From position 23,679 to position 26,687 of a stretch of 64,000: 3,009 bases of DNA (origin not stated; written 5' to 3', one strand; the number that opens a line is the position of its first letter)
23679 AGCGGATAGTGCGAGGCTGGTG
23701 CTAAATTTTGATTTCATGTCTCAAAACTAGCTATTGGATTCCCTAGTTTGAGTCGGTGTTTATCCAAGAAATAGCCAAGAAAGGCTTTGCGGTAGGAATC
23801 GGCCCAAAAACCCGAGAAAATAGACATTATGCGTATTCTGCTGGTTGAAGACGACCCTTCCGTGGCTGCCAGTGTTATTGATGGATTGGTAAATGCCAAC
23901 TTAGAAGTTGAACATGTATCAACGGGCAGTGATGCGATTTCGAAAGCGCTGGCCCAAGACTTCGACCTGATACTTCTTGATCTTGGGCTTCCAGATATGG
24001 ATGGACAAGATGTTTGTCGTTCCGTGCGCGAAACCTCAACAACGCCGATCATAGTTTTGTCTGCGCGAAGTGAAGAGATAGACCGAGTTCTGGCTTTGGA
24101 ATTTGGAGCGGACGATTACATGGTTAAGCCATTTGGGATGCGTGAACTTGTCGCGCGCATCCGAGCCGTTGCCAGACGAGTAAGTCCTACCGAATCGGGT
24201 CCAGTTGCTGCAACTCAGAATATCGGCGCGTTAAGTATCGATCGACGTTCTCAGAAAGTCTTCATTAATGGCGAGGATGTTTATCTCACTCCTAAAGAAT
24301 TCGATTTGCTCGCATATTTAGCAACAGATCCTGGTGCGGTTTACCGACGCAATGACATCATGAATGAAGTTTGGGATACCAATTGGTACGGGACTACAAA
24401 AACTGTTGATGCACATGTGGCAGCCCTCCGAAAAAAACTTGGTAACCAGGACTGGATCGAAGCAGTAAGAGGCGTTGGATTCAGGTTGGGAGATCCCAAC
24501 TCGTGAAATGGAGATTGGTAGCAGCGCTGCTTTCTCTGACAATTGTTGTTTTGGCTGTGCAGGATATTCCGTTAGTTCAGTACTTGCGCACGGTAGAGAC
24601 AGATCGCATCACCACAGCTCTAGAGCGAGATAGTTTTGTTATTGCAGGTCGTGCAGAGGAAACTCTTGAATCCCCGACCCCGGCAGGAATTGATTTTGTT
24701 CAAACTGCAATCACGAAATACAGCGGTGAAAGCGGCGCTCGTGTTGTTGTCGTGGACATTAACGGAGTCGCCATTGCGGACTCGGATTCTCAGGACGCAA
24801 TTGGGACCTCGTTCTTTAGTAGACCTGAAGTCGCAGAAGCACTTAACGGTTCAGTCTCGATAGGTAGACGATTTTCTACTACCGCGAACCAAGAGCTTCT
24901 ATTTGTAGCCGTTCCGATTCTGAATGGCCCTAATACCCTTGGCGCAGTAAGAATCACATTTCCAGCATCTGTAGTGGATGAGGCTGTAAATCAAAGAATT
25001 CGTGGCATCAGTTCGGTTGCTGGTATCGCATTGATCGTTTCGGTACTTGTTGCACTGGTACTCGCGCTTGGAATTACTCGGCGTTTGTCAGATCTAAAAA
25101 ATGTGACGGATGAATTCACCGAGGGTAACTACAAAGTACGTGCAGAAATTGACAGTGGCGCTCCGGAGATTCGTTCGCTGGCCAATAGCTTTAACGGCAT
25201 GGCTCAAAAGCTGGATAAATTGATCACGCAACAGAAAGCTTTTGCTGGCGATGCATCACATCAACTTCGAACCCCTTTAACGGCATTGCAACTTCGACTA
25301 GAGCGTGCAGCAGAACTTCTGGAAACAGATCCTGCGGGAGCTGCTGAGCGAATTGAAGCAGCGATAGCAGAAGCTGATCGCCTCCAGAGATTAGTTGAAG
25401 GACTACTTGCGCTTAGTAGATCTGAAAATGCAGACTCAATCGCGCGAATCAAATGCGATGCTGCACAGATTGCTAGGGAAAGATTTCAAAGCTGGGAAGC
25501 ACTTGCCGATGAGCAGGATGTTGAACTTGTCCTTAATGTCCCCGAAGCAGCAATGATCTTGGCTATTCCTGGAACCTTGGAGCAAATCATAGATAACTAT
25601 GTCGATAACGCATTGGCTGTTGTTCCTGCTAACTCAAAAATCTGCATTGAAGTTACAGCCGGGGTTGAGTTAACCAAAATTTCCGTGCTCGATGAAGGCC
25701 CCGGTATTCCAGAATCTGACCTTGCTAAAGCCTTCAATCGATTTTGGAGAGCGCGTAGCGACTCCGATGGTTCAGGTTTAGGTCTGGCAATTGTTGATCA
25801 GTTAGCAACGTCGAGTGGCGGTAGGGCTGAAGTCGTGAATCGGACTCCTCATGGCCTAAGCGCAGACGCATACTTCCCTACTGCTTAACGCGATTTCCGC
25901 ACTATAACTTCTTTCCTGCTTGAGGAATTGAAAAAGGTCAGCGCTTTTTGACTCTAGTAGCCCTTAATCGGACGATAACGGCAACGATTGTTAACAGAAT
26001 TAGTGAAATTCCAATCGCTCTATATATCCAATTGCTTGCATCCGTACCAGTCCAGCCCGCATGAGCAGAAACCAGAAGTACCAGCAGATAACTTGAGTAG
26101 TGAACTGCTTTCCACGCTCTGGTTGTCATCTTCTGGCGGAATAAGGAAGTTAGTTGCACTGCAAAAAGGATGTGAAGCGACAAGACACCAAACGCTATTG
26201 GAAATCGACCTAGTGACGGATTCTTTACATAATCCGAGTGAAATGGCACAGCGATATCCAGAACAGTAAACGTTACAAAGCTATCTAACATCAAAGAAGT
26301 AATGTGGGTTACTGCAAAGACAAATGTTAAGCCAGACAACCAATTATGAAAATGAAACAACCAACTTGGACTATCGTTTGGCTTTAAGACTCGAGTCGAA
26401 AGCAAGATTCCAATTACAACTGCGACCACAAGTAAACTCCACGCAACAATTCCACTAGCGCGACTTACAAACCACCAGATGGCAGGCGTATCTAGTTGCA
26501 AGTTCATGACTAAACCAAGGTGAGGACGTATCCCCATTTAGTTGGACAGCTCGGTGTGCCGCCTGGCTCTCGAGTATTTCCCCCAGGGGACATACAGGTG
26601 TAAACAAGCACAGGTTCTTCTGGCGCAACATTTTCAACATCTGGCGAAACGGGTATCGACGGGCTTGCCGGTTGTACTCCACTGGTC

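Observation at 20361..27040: Two-component-flanked redox cluster with a duplicated [tethered CX15C mini-protein + MsrQ-like haem-b membrane protein] module: candidate undescribed transmembrane electron-transfer system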

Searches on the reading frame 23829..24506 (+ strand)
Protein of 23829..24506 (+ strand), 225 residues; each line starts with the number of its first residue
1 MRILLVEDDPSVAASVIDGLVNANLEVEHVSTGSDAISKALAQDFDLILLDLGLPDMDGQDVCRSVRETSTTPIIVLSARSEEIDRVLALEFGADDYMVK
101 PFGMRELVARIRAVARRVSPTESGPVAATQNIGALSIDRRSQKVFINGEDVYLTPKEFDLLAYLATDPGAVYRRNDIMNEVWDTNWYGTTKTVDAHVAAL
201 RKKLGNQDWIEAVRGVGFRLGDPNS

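Call 3: search_protein_families(library=pfam, proteins=[window:23829-24506:+], max_evalue=0.1)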
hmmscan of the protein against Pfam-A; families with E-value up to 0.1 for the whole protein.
window:23829-24506:+ (225 aa): 5 families
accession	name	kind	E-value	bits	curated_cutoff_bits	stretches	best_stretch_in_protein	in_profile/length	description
PF00072.30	Response_reg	-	3.9e-26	91.8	30.2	1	3-112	1-111/111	Response regulator receiver domain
PF00486.34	Trans_reg_C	-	2.2e-23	82.5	26.2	1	148-220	1-77/77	Transcriptional regulatory protein, C terminal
PF21695.3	GlnR_1st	-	5.4e-05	23.5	27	1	1-113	1-109/111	Transcription regulator GlnR, N-terminal domain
PF23198.2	PDE8A_N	-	0.012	16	29.6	1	11-76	21-87/147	PDE8A-like, N-terminal domain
PF00196.25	GerE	-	0.082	13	23.5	0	190-214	31-55/57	Bacterial regulatory proteins, luxR family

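Call 4: search_protein_families(library=ncbifam, proteins=[window:23829-24506:+], max_evalue=0.1)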
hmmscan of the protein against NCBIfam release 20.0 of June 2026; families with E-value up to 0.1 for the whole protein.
window:23829-24506:+ (225 aa): 106 families (the best 25 are shown)
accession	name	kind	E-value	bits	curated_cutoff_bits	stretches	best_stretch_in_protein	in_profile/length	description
NF008296.0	PRK11083.1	equivalog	1.9e-60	204.1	273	1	2-220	5-225/228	two-component system response regulator CreB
NF041733.1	resp_reg_CseB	equivalog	3.3e-59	200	350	1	2-220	2-226/228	two-component system response regulator CseB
TIGR02154.1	PhoB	equivalog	4.1e-56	189.8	296.2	1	2-220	4-225/226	phosphate regulon transcriptional regulator PhoB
NF007982.1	PRK10710.1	equivalog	6.8e-55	186.2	380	1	2-220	9-227/235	envelope stress response regulator BaeR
NF040689.1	MtrAB_MtrA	equivalog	1.2e-54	185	300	1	3-220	1-218/219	MtrAB system response regulator MtrA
NF041209.1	resp_regPieR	equivalog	6.3e-51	173.2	450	1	1-220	1-227/231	two component system response regulator PieR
NF045944.1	ResRegRpaBCyano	equivalog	2e-50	171.3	330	1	4-219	1-226/229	response regulator transcription factor RpaB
NF040534.1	resp_reg_YycF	equivalog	2.5e-50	170.9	340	1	2-222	2-229/231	response regulator YycF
NF053854.1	RespRegPhoBBctds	equivalog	1e-48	165.6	270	1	3-218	1-222/225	two-component system response regulator PhoB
TIGR01387.1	cztR_silR_copR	subfamily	1.1e-48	165.8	279.2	1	3-219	1-217/218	heavy metal response regulator transcription factor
NF033120.0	vanR_FM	exception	8.7e-48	162.9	460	1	2-219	5-228/231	vancomycin resistance response regulator transcription factor, VanR-F/VanR-M family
NF033117.2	vanR_ACDEGLN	exception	2.9e-47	161.1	350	1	3-219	1-224/226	VanR-ABDEGLN family response regulator transcription factor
NF008567.0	PRK11517.1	equivalog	1.2e-46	158.9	353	1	1-220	1-218/223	response regulator transcription factor HprR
NF007928.2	PRK10643.1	equivalog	1.1e-45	155.9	330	1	1-220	1-216/216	two-component system response regulator PmrA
NF041734.1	resp_reg_RppA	equivalog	1.6e-45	155.3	250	1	1-220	1-227/229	two-component system response regulator RppA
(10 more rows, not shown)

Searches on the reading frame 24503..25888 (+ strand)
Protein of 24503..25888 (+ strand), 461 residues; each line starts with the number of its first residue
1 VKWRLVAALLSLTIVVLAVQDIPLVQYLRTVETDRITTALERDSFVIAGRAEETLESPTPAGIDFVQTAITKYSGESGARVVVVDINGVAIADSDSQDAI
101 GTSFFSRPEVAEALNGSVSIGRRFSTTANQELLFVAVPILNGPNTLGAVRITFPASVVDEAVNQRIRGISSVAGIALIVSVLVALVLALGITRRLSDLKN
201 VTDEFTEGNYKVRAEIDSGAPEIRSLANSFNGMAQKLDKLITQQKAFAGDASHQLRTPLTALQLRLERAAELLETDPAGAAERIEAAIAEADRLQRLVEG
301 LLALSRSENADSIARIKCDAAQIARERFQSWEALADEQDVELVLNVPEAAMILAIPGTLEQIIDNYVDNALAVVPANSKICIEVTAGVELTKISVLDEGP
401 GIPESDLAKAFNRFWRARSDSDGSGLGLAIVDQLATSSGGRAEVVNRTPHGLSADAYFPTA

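Call 3: search_protein_families(library=pfam, proteins=[window:24503-25888:+], max_evalue=0.1)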
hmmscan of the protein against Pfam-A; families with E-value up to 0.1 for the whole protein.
window:24503-25888:+ (461 aa): 9 families
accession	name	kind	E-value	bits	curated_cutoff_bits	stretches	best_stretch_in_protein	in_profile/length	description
PF02518.31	HATPase_c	-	7e-18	65.5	26.4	1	358-459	5-108/111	Histidine kinase-, DNA gyrase B-, and HSP90-like ATPase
PF00512.31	HisKA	-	4.4e-13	49.5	26.9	1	244-309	2-65/66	His Kinase A (phospho-acceptor) domain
PF00672.30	HAMP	-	3.3e-11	43.8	25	1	187-237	2-51/53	HAMP domain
PF23846.1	Cache_WalK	-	0.00011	23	27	1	66-151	2-90/92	WalK sensor protein kinase Chache domain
PF02743.24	dCache_1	-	0.00077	19.5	45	1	79-165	69-162/240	Cache domain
PF13589.12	HATPase_c_3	-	0.0034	17.9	25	1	359-419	3-61/137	Histidine kinase-, DNA gyrase B-, and HSP90-like ATPase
PF16736.11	sCache_like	-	0.038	14.7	27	1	66-152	32-115/117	Single Cache-like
PF06103.16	DUF948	-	0.041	14.5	37.2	1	172-243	5-76/89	Bacterial protein of unknown function (DUF948)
PF14501.12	HATPase_c_5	-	0.078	13.3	22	0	361-443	8-87/102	GHKL domain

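Call 4: search_protein_families(library=ncbifam, proteins=[window:24503-25888:+], max_evalue=0.1)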
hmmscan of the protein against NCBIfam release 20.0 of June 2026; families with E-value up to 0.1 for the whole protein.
window:24503-25888:+ (461 aa): 88 families (the best 25 are shown)
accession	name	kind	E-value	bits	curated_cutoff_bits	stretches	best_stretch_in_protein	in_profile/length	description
NF008312.0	PRK11100.1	equivalog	2.9e-52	178.1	356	1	76-459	90-473/477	two-component system sensor histidine kinase CreC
NF033092.0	HK_WalK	equivalog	4.3e-48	164.3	725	2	241-449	369-583/594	cell wall metabolism sensor histidine kinase WalK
TIGR01386.1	cztS_silS_copS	subfamily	4.6e-43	147.9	292.55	1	172-446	166-445/457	heavy metal sensor histidine kinase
NF007007.0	PRK09470.1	equivalog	1.2e-40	139.8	486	1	175-441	176-440/463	envelope stress sensor histidine kinase CpxA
NF046044.1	PnpS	equivalog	5.8e-38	130.9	400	1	243-451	169-382/390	two-component system histidine kinase PnpS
NF012163.2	BaeS_SmeS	equivalog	5.8e-36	124.4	500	1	168-444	165-442/457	sensor histidine kinase efflux regulator BaeS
NF040691.1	MtrAB_MtrB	equivalog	7.5e-35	120.9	450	1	2-451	6-483/507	MtrAB system histidine kinase MtrB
NF008025.0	PRK10755.1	equivalog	7.2e-33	113.8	314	1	160-459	60-355/362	two-component system sensor histidine kinase PmrB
NF007837.0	PRK10549.1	equivalog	8.9e-33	113.7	603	1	170-446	167-444/466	envelope stress sensor histidine kinase BaeS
TIGR02966.1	phoR_proteo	equivalog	1e-32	113.5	334.2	1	236-444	106-319/333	phosphate regulon sensor histidine kinase PhoR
NF058527.1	HistKinChvGCaul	equivalog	2.2e-32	112.5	740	1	108-449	171-517/535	two-component sensor histidine kinase ChvG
NF007664.1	PRK10337.1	equivalog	1e-31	110.1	475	1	182-455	166-439/442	quorum sensing histidine kinase QseC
NF007004.0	PRK09467.1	equivalog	6.1e-31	107.7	415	1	160-460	149-436/440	two-component system sensor histidine kinase EnvZ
NF007898.0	PRK10604.1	equivalog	1e-30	107.3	478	1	191-446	160-409/433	two-component system sensor histidine kinase RstB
NF007345.0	PRK09835.1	subfamily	1.2e-30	106.6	423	1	174-444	189-465/482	Cu(+)/Ag(+) sensor histidine kinase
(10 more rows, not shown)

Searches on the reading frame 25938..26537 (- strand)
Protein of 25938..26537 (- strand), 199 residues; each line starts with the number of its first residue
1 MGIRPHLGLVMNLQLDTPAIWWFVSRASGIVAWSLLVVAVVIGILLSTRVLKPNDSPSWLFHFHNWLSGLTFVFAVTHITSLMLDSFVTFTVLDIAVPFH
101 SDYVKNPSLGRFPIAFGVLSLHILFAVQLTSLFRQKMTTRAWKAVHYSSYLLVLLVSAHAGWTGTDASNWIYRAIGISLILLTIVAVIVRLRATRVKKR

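Call 3: search_protein_families(library=pfam, proteins=[window:25938-26537:-], max_evalue=0.1)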
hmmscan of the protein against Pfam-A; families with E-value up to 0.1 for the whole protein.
window:25938-26537:- (199 aa): 2 families
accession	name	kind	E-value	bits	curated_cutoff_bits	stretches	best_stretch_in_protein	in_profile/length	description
PF01794.25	Ferric_reduct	-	1.3e-07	32.2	28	1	29-155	2-119/121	Ferric reductase like transmembrane component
PF15192.11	TMEM213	-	0.063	14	27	0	158-189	32-63/79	TMEM213 family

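Call 4: search_protein_families(library=ncbifam, proteins=[window:25938-26537:-], max_evalue=0.1)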
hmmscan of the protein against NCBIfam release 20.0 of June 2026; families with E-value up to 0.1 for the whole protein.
window:25938-26537:- (199 aa): 4 families
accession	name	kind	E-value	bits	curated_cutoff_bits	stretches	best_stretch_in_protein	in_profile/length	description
NF003831.1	PRK05419.1-2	equivalog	0.00022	20.8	130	1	70-193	83-199/212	protein-methionine-sulfoxide reductase heme-binding subunit MsrQ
NF040998.1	MamZ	equivalog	0.00028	19.5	650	1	88-181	519-614/633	magnetosome biogenesis transporter MamZ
NF003396.0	PRK04598.1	equivalog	0.04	14.4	121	0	29-52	3-26/81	Sec-independent protein translocase subunit TatA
NF002922.0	PRK03554.1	equivalog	0.071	13.7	125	0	28-51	2-25/89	Sec-independent protein translocase subunit TatA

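Call 43: find_homologous_proteins(query=window:25938-26507:-, max_evalue=0.00001)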
Query window:25938-26507:- (189 aa): 24 proteins with E <= 0.00001 among 677 candidates.
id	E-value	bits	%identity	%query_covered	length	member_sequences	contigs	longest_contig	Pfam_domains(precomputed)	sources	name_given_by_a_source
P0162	5.8e-107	374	90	99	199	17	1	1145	PF01794.26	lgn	-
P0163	6.7e-100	351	84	99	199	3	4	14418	PF01794.26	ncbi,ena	-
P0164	1.6e-99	349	84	99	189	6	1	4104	PF01794.26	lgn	-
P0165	2.4e-99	349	82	99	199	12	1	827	PF01794.26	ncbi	-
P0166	8.3e-98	344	83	100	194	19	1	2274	PF01794.26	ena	-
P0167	1.5e-95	337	80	99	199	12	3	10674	PF01794.26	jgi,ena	jgi:predicted ferric reductase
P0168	3.8e-95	335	80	99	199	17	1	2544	PF01794.26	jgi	-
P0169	3.0e-93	329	78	99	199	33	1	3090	PF01794.26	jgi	jgi:predicted ferric reductase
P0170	3.2e-93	329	80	97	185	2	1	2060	PF01794.26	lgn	-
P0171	1.0e-92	327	80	99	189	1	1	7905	PF01794.26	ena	-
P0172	2.3e-91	323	81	98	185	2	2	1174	PF01794.26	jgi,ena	-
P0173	1.5e-89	317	79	97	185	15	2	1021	-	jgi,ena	jgi:DMSO/TMAO reductase YedYZ heme-binding membrane subunit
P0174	2.4e-88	313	78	97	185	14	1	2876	PF01794.26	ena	-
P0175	9.7e-55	203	82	62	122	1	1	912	-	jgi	jgi:DMSO/TMAO reductase YedYZ heme-binding membrane subunit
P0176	1.3e-49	187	55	86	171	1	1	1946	PF01794.26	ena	-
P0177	5.6e-40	155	42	94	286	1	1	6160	PF01794.26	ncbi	ncbi:MAG: hypothetical protein RLZZ52_422, partial [Actinomycetota bacterium]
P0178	3.1e-32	130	40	88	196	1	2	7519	PF01794.26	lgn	-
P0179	7.4e-32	129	41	95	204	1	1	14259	PF01794.26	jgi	jgi:DMSO/TMAO reductase YedYZ heme-binding membrane subunit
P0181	1.8e-26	111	36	94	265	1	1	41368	PF01794.26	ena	-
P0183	9.9e-26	109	39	95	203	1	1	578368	PF01794.26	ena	-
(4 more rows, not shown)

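Call 44: find_encoding_contigs(protein=P0183, flank=6000, max_places=2)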
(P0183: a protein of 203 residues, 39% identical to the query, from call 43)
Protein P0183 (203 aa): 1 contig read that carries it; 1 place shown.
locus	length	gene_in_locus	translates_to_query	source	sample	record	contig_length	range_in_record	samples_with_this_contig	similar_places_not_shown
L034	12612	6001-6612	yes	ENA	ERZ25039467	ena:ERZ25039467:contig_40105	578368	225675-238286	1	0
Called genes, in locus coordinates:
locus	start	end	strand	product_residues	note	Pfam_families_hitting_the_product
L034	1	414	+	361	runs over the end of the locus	PF13459:Fer4_15 (weak)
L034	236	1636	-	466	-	PF00890:FAD_binding_2 (weak), PF01593:Amino_oxidase, PF13450:NAD_binding_8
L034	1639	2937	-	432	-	PF02518:HATPase_c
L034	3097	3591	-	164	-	PF00072:Response_reg, PF00486:Trans_reg_C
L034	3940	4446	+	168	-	-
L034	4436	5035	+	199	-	-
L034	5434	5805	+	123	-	PF02424:ApbE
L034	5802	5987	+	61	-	-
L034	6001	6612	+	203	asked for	PF01794:Ferric_reduct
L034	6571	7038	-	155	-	-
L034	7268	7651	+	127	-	PF00324:AA_permease (weak), PF13520:AA_permease_2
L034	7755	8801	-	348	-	PF01149:Fapy_DNA_glyco, PF06831:H2TH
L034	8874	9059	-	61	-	-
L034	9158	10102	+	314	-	-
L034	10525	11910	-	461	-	-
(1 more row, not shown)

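Call 45: find_encoding_contigs(protein=P0179, flank=6000, max_places=2)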
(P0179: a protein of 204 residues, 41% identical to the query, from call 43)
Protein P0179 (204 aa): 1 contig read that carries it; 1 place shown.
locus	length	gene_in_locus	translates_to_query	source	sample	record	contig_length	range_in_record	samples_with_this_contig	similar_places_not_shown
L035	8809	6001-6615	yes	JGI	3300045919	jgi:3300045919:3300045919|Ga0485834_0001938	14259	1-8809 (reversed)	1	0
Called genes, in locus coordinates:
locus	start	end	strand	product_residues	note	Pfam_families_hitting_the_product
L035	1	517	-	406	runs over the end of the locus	PF00291:PALP, PF01842:ACT (faint)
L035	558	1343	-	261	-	PF09339:HTH_IclR, PF12802:MarR_2 (faint), PF01614:IclR_C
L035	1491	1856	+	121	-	-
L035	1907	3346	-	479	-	PF00672:HAMP, PF00512:HisKA, PF02518:HATPase_c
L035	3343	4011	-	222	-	PF00072:Response_reg, PF00486:Trans_reg_C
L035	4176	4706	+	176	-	-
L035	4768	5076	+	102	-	-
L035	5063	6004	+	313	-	PF02424:ApbE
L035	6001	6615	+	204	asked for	PF01794:Ferric_reduct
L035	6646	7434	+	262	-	PF00106:adh_short, PF08659:KR, PF13561:adh_short_C2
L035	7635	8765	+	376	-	PF11258:DUF3048, PF17479:DUF3048_C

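Call 46: find_encoding_contigs(protein=P0181, flank=6000, max_places=2)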
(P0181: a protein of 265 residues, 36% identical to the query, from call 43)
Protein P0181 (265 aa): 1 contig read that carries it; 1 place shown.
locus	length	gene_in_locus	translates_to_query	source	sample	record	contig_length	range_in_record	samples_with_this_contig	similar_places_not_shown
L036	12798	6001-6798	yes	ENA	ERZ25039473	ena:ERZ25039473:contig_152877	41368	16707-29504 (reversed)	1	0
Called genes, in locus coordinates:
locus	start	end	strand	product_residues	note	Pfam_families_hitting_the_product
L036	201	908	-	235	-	-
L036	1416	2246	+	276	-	-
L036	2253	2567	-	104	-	PF08445:FR47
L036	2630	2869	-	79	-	-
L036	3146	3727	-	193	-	PF00378:ECH_1, PF16113:ECH_2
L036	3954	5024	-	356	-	-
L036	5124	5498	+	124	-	PF02424:ApbE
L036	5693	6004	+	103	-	PF02424:ApbE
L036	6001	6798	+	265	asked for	PF01794:Ferric_reduct (weak)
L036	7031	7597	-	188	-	PF00563:EAL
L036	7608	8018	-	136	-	PF00563:EAL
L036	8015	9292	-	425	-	-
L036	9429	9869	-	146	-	PF00596:Aldolase_II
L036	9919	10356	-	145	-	PF00596:Aldolase_II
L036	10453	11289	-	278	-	-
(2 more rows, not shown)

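Call 50: find_encoding_contigs(protein=P0177, flank=6000, max_places=2)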
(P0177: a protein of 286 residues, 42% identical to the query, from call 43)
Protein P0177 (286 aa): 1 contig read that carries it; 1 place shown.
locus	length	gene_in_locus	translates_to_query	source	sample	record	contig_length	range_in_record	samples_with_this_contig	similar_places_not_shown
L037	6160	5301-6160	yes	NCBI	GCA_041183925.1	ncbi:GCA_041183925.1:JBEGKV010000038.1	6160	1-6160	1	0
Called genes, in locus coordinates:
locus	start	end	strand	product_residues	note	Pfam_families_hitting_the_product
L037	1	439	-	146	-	PF16697:Yop-YscD_cpl, PF00498:FHA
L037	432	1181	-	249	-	PF12401:FhaA_N, PF16697:Yop-YscD_cpl, PF00498:FHA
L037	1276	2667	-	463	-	PF00672:HAMP, PF00512:HisKA, PF02518:HATPase_c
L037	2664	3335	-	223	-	PF00072:Response_reg, PF00486:Trans_reg_C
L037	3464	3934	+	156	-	-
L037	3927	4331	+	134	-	-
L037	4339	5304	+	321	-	PF02424:ApbE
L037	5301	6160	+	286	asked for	PF01794:Ferric_reduct (weak)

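Call 51: find_encoding_contigs(protein=P0178, flank=6000, max_places=2)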
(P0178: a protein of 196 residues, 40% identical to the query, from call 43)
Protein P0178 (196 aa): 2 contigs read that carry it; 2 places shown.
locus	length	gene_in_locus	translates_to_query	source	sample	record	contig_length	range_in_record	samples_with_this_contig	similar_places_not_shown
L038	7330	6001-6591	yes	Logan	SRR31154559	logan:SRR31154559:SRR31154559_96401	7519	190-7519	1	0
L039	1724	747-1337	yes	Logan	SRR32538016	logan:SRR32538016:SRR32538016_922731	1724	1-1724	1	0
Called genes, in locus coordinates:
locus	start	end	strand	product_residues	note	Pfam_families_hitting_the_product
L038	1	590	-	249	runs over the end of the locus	PF00378:ECH_1, PF16113:ECH_2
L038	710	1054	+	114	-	-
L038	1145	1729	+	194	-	PF00440:TetR_N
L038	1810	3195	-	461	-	PF00672:HAMP, PF00512:HisKA, PF13581:HATPase_c_2, PF02518:HATPase_c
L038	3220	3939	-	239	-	PF00072:Response_reg, PF00486:Trans_reg_C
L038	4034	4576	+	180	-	-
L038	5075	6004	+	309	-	PF02424:ApbE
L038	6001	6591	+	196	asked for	PF01794:Ferric_reduct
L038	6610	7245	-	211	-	PF13578:Methyltransf_24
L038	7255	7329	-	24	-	?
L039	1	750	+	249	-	?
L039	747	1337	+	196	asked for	PF01794:Ferric_reduct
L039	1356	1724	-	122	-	?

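Call 95: search_protein_families(library=pfam, proteins=[L037:3464-3934:+, L037:3927-4331:+, L035:4176-4706:+], max_evalue=0.01)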
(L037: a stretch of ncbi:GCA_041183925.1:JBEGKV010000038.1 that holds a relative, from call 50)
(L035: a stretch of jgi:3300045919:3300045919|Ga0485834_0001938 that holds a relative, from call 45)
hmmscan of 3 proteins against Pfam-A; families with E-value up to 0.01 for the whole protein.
L037:3464-3934:+ (156 aa): 0 families

L037:3927-4331:+ (134 aa): 0 families

L035:4176-4706:+ (176 aa): 0 families

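Call 97: search_solved_structures(query=A7, max_evalue=10, show_alignments=3)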
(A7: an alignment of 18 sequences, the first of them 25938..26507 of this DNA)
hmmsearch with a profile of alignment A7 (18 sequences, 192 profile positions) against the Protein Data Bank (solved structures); distinct sequences matched with E-value up to 10: 3.
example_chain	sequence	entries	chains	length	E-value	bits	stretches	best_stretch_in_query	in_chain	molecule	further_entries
8qt6_A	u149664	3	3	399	0.53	13.3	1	95-146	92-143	FAD-binding FR-type domain-containing protein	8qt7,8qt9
8qta_A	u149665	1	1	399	0.53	13.3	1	95-146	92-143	FAD-binding FR-type domain-containing protein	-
8qq7_A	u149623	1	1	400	0.53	13.3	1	95-146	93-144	FAD-binding FR-type domain-containing protein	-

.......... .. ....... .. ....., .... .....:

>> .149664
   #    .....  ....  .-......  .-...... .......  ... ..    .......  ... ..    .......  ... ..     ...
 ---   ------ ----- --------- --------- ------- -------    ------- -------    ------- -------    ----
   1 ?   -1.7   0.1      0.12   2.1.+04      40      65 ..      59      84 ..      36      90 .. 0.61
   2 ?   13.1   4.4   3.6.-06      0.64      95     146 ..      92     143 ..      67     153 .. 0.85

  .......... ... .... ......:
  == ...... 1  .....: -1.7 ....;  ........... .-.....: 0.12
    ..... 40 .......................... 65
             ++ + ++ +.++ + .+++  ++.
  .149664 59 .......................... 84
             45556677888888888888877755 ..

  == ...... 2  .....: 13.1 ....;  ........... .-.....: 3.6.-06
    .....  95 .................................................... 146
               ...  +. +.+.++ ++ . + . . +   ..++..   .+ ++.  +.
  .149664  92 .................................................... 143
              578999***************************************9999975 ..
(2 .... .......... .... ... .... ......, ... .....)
